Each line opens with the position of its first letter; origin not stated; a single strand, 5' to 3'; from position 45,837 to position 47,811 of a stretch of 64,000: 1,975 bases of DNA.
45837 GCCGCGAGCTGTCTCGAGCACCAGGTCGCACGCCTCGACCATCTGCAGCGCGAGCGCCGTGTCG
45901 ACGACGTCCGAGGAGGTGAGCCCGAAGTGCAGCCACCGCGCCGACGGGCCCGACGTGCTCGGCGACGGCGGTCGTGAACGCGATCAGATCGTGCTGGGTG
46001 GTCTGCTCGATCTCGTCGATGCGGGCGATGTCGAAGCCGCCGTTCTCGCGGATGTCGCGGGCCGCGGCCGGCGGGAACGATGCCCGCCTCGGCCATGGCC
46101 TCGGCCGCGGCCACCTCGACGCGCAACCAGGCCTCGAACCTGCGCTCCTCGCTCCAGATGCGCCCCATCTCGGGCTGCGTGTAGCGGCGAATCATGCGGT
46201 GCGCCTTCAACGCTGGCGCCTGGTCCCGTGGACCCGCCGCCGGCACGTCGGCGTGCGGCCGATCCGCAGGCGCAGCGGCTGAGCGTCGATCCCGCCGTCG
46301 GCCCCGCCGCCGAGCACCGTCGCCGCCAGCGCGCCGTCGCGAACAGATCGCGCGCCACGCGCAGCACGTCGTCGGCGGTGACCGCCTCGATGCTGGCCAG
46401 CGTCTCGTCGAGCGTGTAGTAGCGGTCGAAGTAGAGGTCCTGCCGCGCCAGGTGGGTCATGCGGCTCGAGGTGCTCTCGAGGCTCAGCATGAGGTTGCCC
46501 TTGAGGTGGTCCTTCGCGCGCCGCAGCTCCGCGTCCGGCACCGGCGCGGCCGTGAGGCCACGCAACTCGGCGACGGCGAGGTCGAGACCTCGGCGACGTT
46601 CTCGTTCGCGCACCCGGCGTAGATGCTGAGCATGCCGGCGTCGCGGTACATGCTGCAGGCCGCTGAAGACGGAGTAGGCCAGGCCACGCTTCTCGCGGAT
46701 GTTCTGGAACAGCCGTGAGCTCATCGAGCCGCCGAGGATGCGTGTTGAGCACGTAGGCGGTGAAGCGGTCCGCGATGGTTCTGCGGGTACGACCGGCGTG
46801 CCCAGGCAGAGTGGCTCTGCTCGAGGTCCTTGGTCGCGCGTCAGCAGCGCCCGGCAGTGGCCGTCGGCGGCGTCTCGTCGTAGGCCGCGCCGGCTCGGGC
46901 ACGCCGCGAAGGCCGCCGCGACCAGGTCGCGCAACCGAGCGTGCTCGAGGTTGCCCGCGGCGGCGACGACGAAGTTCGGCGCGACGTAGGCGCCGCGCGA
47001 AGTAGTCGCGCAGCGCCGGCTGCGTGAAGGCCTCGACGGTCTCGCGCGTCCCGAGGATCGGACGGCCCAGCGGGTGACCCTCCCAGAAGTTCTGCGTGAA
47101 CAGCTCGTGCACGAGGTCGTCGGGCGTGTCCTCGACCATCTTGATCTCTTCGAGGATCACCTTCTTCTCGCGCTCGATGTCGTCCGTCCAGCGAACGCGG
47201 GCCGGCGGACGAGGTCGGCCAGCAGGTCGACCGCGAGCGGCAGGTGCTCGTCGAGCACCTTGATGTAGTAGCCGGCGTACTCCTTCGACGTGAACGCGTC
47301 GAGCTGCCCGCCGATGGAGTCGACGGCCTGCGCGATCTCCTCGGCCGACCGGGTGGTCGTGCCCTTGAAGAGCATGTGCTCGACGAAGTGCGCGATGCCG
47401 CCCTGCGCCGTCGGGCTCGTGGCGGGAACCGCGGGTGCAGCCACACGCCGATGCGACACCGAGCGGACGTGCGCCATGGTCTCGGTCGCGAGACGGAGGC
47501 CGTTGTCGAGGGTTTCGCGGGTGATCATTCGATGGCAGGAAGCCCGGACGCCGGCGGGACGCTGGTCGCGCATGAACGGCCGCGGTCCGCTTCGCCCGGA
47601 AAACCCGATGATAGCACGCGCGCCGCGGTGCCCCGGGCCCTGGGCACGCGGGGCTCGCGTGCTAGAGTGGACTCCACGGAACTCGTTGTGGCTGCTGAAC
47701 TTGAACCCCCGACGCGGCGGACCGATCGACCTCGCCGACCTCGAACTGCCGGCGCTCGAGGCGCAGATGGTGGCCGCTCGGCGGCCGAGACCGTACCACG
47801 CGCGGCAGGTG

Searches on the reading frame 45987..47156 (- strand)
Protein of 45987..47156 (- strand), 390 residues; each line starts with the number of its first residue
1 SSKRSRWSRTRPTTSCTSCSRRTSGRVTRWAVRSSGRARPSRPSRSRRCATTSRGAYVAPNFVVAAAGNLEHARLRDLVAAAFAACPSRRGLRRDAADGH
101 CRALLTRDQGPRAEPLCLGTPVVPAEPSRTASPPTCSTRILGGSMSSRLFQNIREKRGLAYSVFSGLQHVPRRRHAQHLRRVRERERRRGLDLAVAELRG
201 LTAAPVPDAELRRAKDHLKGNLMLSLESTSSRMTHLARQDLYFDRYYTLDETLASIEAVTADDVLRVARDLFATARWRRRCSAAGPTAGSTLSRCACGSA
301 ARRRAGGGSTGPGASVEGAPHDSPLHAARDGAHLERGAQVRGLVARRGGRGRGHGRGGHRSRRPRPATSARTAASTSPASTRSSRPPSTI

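Call 67: search_protein_families(library=pfam, proteins=[window:45987-47156:-], max_evalue=0.001)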
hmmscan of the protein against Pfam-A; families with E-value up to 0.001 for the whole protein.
window:45987-47156:- (390 aa): 1 family
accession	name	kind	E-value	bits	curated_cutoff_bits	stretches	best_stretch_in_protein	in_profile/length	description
PF05193.26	Peptidase_M16_C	-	1.3e-16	61.5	23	1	57-216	15-179/181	Peptidase M16 inactive domain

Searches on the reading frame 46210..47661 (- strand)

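Call 67: search_protein_families(library=pfam, proteins=[window:46210-47661:-], max_evalue=0.001)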
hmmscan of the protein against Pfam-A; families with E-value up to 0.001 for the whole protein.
window:46210-47661:- (484 aa): 1 family
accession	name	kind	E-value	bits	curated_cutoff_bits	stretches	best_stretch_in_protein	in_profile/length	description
PF00675.25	Peptidase_M16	-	0.00025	21.4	22.3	1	161-205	104-148/149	Insulinase (Peptidase family M16)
